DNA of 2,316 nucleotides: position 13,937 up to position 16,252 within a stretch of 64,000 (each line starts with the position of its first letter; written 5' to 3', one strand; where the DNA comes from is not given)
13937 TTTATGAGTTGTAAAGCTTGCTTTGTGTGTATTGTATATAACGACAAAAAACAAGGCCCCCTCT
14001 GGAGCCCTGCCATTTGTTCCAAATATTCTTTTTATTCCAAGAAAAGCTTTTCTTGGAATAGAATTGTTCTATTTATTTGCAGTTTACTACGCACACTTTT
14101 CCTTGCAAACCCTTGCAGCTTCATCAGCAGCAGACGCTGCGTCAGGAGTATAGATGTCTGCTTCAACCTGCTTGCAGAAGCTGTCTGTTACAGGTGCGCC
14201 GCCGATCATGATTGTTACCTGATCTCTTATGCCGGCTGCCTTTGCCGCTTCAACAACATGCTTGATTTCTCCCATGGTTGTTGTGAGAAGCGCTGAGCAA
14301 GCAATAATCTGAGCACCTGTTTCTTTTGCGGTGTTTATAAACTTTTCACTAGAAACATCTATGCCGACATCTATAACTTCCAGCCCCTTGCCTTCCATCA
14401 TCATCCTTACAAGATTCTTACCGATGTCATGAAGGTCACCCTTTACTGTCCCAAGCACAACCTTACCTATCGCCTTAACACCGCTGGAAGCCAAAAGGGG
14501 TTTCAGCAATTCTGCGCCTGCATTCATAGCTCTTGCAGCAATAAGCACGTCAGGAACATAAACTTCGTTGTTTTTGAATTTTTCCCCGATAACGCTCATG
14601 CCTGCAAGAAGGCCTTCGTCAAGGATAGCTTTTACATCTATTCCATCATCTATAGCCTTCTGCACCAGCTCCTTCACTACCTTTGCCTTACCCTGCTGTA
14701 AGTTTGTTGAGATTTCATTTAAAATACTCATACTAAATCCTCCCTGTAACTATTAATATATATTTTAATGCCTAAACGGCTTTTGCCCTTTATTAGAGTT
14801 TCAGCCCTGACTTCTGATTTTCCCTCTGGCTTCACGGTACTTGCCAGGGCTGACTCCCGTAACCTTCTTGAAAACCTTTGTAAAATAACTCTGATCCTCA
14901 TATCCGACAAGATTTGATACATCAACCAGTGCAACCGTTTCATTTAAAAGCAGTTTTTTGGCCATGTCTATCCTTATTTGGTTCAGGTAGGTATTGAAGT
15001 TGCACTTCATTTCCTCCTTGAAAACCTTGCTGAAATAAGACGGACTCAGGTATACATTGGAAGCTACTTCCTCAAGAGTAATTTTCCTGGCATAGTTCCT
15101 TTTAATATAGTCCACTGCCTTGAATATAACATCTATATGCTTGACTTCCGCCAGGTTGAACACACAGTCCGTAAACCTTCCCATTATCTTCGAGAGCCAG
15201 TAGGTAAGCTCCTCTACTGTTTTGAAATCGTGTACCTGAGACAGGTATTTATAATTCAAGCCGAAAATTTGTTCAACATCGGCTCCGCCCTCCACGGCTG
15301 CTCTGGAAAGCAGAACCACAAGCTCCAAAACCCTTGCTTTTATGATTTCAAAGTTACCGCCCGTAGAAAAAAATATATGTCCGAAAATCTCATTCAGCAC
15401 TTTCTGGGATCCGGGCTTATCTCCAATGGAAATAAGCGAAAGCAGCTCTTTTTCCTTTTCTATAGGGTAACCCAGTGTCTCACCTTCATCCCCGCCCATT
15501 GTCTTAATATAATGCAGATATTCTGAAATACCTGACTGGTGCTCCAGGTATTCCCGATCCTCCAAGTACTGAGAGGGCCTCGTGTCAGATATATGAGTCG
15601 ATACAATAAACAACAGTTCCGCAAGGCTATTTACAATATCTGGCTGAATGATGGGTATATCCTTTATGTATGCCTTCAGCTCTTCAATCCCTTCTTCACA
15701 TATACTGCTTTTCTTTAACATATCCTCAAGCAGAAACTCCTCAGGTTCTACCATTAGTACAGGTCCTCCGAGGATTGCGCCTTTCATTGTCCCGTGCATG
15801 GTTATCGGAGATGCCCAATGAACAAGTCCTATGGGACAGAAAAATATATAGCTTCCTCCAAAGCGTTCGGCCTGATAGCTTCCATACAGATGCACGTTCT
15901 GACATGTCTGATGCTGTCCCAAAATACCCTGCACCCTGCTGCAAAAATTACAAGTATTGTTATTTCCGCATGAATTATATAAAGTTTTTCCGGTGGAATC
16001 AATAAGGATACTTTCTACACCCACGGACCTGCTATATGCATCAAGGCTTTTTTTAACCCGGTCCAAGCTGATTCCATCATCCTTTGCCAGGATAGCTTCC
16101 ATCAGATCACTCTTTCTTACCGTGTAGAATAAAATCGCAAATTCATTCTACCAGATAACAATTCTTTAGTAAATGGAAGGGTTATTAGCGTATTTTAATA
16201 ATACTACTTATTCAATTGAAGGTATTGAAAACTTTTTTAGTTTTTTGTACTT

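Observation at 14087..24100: Split three-component corrinoid methyltransferase (O-demethylase-like) set with a PocR sensor, interleaved with a large glycoside hydrolase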

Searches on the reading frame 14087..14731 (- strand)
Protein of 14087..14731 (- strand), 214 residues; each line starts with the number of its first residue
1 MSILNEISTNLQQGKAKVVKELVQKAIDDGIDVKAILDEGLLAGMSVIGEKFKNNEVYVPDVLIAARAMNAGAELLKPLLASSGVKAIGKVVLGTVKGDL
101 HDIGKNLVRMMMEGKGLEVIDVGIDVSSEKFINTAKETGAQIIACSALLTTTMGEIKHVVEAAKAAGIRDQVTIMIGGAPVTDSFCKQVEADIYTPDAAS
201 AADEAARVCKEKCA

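Call 3: search_protein_families(library=pfam, proteins=[window:14087-14731:-])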
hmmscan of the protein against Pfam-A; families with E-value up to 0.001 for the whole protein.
window:14087-14731:- (214 aa): 2 families
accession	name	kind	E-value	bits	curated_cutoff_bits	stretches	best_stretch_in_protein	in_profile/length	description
PF02310.24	B12-binding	-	1.9e-24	86.3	32.1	1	89-184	1-94/121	B12 binding domain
PF02607.22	B12-binding_2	-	2.1e-18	66.7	23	1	4-77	2-74/74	B12 binding domain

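Call 4: search_protein_families(library=ncbifam, proteins=[window:14087-14731:-])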
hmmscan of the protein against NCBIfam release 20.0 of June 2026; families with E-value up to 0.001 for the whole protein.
window:14087-14731:- (214 aa): 16 families
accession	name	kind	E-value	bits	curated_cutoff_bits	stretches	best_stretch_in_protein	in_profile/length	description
NF047996.1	corrin_MtgC_2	exception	4.2e-65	219.2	370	1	3-207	4-208/212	glycine betaine-specific corrinoid protein MtgC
NF047995.1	corrinoid_MtgC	exception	1.4e-56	191.4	310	1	3-210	4-210/215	glycine betaine-specific corrinoid protein MtgC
TIGR02370.1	pyl_corrinoid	subfamily_domain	7e-56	188.7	215.3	1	11-201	6-197/197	methyltransferase cognate corrinoid protein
NF041607.1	dimeth_corrin_MtbC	equivalog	4.9e-51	173.1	350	1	15-206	9-200/203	dimethylamine corrinoid protein MtbC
NF040655.1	MtaC_Meth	equivalog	4.9e-38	130.6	420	1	4-211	36-240/253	methanol--corrinoid protein MtaC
TIGR02082.1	metH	equivalog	8.1e-38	129.7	1010.85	1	7-203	650-846/1182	methionine synthase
NF040669.1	MtaC2_Meth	equivalog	6.8e-36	124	450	1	6-212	45-249/267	methanol--corrinoid protein MtaC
NF007024.0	PRK09490.1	equivalog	4.9e-31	107.4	1497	1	8-182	666-843/1234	methionine synthase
NF002612.0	PRK02261.1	equivalog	4.9e-15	55.3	110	1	90-179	5-93/148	methylaspartate mutase subunit S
TIGR01501.1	MthylAspMutase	equivalog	1.5e-10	41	135.8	1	91-179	4-91/134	methylaspartate mutase subunit S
NF040743.1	ornith_mutase_E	equivalog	4.4e-08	31.6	800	1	90-192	597-706/730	D-ornithine 4,5-aminomutase subunit OraE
NF052385.1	Lys_5_6_beta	equivalog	7.8e-08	32.3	280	1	115-203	137-228/241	lysine 5,6-aminomutase subunit beta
NF052513.1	TransRegCarH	equivalog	5.9e-07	29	400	1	32-158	111-234/274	HTH-type transcriptional repressor CarH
TIGR00640.1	acid_CoA_mut_C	subfamily_domain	1.4e-05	25.1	57.45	1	91-198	5-114/132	methylmalonyl-CoA mutase C-terminal domain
NF045497.1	IsobCoAmut_IcmF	equivalog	2.2e-05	22.5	1500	1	98-181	12-94/1076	fused isobutyryl-CoA mutase/GTPase IcmF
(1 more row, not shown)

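Call 36: search_solved_structures(query=window:14087-14731:-, max_evalue=0.00001, show_alignments=1)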
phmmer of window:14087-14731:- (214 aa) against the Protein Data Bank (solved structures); distinct sequences matched with E-value up to 0.00001: 20.
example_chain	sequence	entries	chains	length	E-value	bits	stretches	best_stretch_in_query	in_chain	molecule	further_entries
1y80_A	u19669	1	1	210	2.5e-54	187.3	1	5-204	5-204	Predicted cobalamin binding protein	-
7xcn_M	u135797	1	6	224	2.6e-42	148.1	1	18-202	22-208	Trimethylamine methyltransferase corrinoid protein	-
4jgi_A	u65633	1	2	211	3.3e-37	131.5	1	11-201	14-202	Putative uncharacterized protein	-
3ezx_A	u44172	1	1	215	1.4e-30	109.9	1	19-207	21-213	Monomethylamine corrinoid protein 1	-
1bmt_A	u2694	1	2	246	3.5e-27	98.8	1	12-185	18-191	METHIONINE SYNTHASE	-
3bul_A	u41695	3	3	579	1.5e-26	96.7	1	13-184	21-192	Methionine synthase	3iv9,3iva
1k7y_A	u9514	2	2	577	7.3e-25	91.2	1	13-184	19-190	methionine synthase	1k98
2i2x_B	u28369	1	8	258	1.6e-23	86.9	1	8-203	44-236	Methyltransferase 1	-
8ssd_A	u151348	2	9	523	6.3e-20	75.1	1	7-202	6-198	Methionine synthase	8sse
9cbp_A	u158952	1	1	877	7.9e-20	74.8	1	4-202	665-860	Methionine synthase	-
8ssc_A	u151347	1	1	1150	1.5e-19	73.9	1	4-202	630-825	Methionine synthase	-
9cbq_A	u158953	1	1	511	4e-19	72.5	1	4-202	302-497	Methionine synthase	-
9cbr_A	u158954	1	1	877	4.5e-19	72.3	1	4-202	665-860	Methionine synthase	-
9cbo_A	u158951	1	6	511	5.5e-19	72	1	4-202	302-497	Methionine synthase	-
8g3h_A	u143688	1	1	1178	9.3e-19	71.3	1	35-194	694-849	Methionine synthase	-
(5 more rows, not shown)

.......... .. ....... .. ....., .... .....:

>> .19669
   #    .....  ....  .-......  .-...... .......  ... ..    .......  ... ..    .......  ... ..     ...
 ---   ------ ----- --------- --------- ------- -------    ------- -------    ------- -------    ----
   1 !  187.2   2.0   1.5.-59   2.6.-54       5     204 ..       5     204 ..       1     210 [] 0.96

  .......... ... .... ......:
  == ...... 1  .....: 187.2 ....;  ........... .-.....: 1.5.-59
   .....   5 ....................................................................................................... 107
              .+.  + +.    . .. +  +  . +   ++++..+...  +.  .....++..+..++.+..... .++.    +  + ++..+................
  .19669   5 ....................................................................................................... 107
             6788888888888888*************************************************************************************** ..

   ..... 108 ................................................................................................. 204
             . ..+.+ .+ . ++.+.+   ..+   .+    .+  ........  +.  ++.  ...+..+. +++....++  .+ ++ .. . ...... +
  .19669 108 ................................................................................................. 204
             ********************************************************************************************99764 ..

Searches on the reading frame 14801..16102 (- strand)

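Call 3: search_protein_families(library=pfam, proteins=[window:14801-16102:-])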
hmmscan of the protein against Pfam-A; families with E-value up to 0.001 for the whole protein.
window:14801-16102:- (433 aa): 3 families
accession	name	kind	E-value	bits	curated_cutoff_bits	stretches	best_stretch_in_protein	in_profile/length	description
PF10114.15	PocR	-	6.1e-28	98.1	23.9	1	11-174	3-160/162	Sensory domain found in PocR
PF12833.13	HTH_18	-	2.2e-20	73.1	33.6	1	347-424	2-79/80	Helix-turn-helix domain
PF00165.29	HTH_AraC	-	8e-20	70.9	26.6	2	391-423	10-41/42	Bacterial regulatory helix-turn-helix proteins, AraC family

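Call 4: search_protein_families(library=ncbifam, proteins=[window:14801-16102:-])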
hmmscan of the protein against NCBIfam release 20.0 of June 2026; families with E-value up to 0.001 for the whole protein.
window:14801-16102:- (433 aa): 31 families (the best 25 are shown)
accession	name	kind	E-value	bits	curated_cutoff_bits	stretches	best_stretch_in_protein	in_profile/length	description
NF047788.1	TransRegPocR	equivalog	1.1e-38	133.2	500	2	321-426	186-291/296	transcriptional regulator PocR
TIGR04094.1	adjacent_YSIRK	equivalog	1.9e-26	93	200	1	199-423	159-383/383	YSIRK-targeted surface antigen transcriptional regulator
NF007860.0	PRK10572.1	equivalog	2.2e-25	89.1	208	1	325-427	184-286/292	arabinose operon transcriptional regulator AraC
NF047455.1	TF_Staph_AryK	equivalog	1.2e-22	80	850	1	326-428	159-261/759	transcriptional regulator AryK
NF007693.0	PRK10371.1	equivalog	9.6e-17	61.1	253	1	326-426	200-300/309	transcriptional regulator MelR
NF049932.1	TranspRegBtr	equivalog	4.2e-16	58.6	900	1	324-427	164-267/531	bacillibactin transport transcriptional regulator Btr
NF033869.1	viru_reg_Rsp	equivalog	2.9e-15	55.8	400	1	324-429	147-252/701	AraC family transcriptional regulator Rsp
NF006902.0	PRK09393.1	equivalog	6e-12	45.4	425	1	322-426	218-322/327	transcriptional regulator FtrA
NF040475.1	chlor_reg_RclR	equivalog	7.3e-12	45.2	400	1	337-424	190-277/284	reactive chlorine-specific transcriptional regulator RclR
NF007432.1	PRK09978.1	equivalog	1.7e-11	43.8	500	1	324-427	142-244/274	DNA-binding transcriptional regulator GadX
NF010025.2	PRK13500.1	equivalog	4.4e-11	42.9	525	1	296-425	148-277/282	HTH-type transcriptional activator RhaR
NF049968.1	QhpR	equivalog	5.3e-11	42.2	250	1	339-423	201-284/284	AraC-like transcriptional regulator QhpR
NF052371.1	TransRegGbdRPseu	equivalog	8.9e-11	41.4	480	1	329-425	230-326/365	choline metabolism transcriptional regulator GbdR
NF010026.0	PRK13501.1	equivalog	2.3e-10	40.1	363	1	312-424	167-276/290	HTH-type transcriptional activator RhaR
NF011733.0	PRK15186.1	equivalog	2.8e-10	40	403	1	332-422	189-278/291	AraC family transcriptional regulator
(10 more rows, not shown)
